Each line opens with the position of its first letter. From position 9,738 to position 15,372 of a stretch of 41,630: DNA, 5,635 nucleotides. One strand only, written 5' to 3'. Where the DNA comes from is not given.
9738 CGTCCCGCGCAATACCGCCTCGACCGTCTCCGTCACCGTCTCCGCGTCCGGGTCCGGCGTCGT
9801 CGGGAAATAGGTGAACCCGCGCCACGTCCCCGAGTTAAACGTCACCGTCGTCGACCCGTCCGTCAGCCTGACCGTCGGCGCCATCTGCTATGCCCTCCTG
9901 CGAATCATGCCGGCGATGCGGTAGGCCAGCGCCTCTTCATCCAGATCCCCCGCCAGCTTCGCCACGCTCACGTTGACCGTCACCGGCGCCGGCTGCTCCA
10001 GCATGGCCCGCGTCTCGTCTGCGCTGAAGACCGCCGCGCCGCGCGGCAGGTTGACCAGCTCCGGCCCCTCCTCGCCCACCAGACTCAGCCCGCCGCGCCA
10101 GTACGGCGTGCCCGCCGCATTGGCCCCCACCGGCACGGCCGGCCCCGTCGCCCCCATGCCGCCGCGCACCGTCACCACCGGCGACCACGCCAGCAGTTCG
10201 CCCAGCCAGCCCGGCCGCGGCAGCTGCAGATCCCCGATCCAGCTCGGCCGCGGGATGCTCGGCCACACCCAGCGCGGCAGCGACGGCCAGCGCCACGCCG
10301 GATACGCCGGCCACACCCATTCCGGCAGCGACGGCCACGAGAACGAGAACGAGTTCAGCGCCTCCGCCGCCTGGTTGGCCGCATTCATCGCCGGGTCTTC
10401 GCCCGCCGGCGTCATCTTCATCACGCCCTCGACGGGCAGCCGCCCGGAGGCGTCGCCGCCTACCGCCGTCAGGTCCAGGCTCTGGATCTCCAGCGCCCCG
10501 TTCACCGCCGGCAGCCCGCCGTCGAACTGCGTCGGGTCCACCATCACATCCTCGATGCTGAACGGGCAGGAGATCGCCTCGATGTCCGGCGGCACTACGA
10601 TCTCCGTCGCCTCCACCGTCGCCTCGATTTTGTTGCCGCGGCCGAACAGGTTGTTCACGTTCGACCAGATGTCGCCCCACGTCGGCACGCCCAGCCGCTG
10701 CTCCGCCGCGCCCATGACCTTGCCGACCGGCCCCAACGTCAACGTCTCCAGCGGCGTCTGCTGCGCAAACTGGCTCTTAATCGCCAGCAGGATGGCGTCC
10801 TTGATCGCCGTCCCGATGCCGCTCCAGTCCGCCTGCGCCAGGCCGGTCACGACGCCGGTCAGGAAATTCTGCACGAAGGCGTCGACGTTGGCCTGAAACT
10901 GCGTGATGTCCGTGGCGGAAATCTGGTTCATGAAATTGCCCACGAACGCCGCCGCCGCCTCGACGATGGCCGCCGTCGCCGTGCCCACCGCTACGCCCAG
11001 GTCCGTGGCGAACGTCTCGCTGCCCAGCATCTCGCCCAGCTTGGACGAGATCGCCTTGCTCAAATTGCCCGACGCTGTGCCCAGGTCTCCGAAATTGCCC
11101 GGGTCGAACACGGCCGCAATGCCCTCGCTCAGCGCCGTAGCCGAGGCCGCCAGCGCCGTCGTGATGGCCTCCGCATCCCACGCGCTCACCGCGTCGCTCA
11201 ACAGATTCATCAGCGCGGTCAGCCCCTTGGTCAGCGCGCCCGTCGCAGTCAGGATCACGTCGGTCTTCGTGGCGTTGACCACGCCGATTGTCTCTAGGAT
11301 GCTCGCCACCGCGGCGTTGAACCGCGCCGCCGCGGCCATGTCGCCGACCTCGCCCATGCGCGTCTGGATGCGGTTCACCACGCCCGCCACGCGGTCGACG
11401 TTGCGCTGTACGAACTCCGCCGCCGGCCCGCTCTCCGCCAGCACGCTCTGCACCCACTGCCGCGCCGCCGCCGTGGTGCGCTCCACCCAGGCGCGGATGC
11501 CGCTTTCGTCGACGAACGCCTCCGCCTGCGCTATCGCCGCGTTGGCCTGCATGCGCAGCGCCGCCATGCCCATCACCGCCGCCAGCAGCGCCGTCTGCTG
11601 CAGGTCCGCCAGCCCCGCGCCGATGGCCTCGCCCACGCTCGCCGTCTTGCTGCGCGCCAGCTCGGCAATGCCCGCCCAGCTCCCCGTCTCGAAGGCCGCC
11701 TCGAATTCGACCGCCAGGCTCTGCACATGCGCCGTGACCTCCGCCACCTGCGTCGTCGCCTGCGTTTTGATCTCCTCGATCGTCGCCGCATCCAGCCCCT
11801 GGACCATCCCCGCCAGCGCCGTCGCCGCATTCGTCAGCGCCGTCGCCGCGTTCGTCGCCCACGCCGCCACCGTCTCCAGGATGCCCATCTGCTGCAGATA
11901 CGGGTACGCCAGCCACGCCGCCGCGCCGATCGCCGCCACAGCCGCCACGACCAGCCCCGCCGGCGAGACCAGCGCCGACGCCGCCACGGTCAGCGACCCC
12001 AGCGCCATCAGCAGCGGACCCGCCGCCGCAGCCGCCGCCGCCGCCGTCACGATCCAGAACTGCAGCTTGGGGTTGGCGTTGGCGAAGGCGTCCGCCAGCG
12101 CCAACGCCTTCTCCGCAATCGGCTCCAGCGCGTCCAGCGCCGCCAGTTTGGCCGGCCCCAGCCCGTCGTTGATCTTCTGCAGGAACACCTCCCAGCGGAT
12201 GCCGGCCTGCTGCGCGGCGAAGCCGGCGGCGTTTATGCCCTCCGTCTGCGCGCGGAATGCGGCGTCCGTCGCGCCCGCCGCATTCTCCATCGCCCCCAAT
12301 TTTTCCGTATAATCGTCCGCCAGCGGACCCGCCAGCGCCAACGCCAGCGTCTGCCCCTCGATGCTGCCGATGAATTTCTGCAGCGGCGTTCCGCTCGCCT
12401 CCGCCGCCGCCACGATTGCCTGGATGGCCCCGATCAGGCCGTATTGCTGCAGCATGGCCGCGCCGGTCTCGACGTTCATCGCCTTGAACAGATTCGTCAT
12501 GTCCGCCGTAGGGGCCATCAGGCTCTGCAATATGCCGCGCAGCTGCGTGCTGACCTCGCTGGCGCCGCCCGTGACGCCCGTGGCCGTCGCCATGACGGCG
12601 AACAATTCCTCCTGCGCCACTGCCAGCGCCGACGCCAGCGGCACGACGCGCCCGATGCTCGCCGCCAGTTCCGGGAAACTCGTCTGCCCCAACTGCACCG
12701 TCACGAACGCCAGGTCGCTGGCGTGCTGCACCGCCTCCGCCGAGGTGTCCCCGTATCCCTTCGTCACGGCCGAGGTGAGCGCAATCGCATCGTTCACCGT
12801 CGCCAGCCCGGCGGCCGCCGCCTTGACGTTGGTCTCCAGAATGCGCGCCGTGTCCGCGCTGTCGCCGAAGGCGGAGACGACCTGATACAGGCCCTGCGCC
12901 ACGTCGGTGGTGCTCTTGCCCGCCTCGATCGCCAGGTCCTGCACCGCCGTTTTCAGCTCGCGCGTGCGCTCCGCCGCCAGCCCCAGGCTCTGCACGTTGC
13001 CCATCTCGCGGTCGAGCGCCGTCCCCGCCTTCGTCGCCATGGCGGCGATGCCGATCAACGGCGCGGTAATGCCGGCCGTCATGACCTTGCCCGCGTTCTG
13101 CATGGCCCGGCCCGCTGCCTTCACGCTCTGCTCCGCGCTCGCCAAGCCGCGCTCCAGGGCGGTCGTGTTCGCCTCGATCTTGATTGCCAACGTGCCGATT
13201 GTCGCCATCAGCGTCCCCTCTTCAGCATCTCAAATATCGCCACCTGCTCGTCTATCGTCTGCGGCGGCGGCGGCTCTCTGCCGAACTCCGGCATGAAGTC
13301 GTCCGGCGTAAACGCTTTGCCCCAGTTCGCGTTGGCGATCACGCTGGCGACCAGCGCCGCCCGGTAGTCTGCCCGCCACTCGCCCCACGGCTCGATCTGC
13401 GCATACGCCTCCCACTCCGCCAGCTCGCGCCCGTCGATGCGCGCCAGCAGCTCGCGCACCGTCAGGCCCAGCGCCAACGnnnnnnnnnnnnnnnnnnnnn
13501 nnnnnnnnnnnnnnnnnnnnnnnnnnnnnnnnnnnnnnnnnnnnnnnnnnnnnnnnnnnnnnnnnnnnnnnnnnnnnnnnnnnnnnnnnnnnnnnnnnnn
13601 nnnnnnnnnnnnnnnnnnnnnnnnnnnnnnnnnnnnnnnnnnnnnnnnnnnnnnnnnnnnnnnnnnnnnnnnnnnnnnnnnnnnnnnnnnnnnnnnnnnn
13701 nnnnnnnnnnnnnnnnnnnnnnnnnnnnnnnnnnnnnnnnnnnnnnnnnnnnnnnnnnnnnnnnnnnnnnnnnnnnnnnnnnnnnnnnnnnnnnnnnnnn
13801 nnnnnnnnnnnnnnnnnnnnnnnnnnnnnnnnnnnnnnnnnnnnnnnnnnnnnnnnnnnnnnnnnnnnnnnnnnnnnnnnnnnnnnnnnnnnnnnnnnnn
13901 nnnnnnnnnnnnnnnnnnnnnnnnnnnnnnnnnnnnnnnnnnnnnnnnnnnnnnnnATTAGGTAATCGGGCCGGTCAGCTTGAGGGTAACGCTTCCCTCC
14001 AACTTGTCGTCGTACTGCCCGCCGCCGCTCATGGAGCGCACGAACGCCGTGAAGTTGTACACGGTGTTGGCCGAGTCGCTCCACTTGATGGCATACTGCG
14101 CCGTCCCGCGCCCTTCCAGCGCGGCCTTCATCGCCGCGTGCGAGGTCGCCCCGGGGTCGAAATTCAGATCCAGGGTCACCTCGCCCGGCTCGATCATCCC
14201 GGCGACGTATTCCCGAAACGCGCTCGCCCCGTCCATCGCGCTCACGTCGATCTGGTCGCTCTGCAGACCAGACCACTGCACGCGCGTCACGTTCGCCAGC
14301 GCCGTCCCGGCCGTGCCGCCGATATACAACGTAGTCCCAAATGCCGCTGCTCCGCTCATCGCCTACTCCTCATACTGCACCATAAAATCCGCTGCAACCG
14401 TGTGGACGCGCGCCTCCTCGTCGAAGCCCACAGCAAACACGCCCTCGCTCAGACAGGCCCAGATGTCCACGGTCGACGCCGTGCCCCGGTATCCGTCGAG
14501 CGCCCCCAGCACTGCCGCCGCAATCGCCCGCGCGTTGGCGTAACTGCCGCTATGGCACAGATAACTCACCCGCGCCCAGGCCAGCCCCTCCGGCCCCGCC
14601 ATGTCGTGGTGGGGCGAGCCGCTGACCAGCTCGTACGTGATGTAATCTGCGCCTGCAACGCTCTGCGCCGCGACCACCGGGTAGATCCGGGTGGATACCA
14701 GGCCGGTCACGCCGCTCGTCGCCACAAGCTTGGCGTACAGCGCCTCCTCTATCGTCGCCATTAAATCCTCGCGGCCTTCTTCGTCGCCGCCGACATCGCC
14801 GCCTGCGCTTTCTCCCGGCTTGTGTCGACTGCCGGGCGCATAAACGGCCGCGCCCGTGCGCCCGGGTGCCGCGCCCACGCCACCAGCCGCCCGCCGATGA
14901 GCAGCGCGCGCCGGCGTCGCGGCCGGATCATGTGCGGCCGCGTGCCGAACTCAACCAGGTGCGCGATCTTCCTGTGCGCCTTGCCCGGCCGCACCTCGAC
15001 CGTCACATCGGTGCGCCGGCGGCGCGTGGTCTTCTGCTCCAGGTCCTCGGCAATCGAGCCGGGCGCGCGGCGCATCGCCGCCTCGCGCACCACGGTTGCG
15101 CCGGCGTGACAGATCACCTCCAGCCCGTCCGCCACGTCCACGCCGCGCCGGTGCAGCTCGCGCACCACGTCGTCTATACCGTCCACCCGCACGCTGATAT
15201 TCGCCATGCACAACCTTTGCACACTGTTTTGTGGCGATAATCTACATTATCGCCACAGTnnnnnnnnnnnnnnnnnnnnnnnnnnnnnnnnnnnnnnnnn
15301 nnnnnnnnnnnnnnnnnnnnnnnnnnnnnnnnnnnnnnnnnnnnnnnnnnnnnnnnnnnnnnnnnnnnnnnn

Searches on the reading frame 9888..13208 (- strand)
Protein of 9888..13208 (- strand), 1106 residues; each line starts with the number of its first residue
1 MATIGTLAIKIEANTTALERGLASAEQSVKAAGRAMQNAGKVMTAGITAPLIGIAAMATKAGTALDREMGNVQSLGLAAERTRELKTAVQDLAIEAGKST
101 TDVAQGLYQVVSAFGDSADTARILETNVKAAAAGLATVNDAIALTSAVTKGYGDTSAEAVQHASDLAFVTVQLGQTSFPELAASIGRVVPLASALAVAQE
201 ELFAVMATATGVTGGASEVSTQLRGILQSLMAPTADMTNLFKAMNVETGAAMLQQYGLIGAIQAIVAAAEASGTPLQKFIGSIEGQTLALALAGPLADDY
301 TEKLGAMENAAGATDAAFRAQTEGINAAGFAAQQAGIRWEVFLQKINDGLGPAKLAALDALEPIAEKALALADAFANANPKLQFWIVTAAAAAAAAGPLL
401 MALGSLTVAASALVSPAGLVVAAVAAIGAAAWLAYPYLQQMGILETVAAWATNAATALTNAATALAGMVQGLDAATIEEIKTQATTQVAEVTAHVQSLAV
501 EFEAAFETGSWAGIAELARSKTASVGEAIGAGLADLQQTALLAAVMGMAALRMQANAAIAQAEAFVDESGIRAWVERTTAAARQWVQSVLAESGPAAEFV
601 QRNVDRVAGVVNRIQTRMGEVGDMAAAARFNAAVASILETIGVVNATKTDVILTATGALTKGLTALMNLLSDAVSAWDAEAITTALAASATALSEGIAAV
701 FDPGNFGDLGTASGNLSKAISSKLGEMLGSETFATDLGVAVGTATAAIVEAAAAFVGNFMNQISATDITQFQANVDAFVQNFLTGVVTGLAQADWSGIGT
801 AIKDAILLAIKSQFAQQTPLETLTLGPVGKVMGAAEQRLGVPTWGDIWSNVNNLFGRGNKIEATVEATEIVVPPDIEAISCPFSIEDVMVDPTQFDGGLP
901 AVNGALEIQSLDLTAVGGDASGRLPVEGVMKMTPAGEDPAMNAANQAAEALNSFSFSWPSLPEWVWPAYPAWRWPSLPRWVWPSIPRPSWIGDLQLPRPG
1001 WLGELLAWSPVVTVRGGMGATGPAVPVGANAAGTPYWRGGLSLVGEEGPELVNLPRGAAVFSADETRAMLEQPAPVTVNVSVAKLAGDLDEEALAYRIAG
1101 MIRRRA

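Call 27: search_protein_families(library=pfam, proteins=[window:9888-13208:-], max_evalue=0.001)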
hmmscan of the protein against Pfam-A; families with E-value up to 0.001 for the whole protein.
window:9888-13208:- (1106 aa): 1 family
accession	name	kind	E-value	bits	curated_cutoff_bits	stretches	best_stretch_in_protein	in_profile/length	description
PF10145.14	PhageMin_Tail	-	9.5e-22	78.3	33.2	1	90-275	1-190/201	Phage-related minor tail protein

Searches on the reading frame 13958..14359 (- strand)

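Call 3: search_protein_families(library=pfam, proteins=[window:13958-14359:-], max_evalue=0.01)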
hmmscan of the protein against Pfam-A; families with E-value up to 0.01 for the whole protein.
window:13958-14359:- (133 aa): 4 families
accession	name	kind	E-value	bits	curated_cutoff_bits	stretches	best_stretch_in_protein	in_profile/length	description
PF16460.11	Phage_TTP_11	-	8.7e-17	61.7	28.4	1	8-97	7-97/154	Phage tail tube, TTP, lambda-like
PF16461.11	Phage_TTP_12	-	3.2e-10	40.5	26.1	1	20-130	21-130/135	Lambda phage tail tube protein, TTP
PF06199.17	Phage_tail_2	-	3e-05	24.5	23.8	1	19-133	21-131/132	Phage tail tube protein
PF24001.1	DUF7317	-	0.00039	20.6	27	0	55-85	12-42/57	Family of unknown function (DUF7317)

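Call 4: search_protein_families(library=phrogs, proteins=[window:13958-14359:-], max_evalue=0.01)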
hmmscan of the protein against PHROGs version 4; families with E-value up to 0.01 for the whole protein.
window:13958-14359:- (133 aa): 4 families
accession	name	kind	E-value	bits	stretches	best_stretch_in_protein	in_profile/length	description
phrog_158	-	tail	5.1e-18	66.6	1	5-132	18-156/376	major tail protein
phrog_1407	-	tail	4.6e-06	27.4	1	10-133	32-162/258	major tail protein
phrog_41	-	tail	0.00084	20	1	22-130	39-146/245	major tail protein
phrog_584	-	tail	0.0017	19.2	1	18-131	100-211/218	major tail protein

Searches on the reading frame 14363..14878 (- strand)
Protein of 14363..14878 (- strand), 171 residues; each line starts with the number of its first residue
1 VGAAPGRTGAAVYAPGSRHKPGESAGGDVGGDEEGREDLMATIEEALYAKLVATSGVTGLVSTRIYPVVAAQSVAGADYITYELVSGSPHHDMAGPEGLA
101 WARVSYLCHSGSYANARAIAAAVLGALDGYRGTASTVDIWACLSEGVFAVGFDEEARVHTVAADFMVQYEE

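Call 3: search_protein_families(library=pfam, proteins=[window:14363-14878:-], max_evalue=0.01)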
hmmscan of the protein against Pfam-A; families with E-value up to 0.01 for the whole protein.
window:14363-14878:- (171 aa): 1 family
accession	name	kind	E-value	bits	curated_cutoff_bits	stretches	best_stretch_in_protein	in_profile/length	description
PF11367.14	Tail_completion_gp17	-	3.3e-06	27.7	24.5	1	45-138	1-93/124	Tail completion protein gp17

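Call 4: search_protein_families(library=phrogs, proteins=[window:14363-14878:-], max_evalue=0.01)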
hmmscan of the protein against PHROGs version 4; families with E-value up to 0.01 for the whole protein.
window:14363-14878:- (171 aa): 1 family
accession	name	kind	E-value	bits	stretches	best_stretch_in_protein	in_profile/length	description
phrog_347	-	connector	1.3e-09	38.7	1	43-169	3-119/394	tail terminator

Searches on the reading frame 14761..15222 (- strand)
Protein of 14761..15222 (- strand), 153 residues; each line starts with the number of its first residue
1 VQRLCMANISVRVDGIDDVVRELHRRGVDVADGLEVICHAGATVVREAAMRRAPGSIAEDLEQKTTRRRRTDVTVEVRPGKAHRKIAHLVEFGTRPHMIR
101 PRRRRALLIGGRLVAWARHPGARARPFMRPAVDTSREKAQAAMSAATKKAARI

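Call 3: search_protein_families(library=pfam, proteins=[window:14761-15222:-], max_evalue=0.01)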
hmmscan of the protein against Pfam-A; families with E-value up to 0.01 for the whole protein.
window:14761-15222:- (153 aa): 1 family
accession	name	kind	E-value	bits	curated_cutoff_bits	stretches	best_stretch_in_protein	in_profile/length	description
PF04883.17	HK97-gp10_like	-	7e-06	27.4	21.4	1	19-93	3-78/78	Bacteriophage HK97-gp10, putative tail-component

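Call 4: search_protein_families(library=phrogs, proteins=[window:14761-15222:-], max_evalue=0.01)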
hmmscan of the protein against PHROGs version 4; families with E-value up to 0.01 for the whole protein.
window:14761-15222:- (153 aa): 2 families
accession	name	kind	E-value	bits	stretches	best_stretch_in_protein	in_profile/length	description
phrog_5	-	connector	4.4e-19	70.3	1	6-150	88-208/239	tail completion or Neck1 protein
phrog_222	-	connector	0.0024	18.6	1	86-151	156-200/276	tail completion or Neck1 protein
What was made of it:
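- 14761..15222 (-): Neck1 / HK97 gp10-like protein. It forms the downstream border of the inserted cassette. PF04883 E 7e-6 (call 3); PHROG 5 E 4e-19 (call 4).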
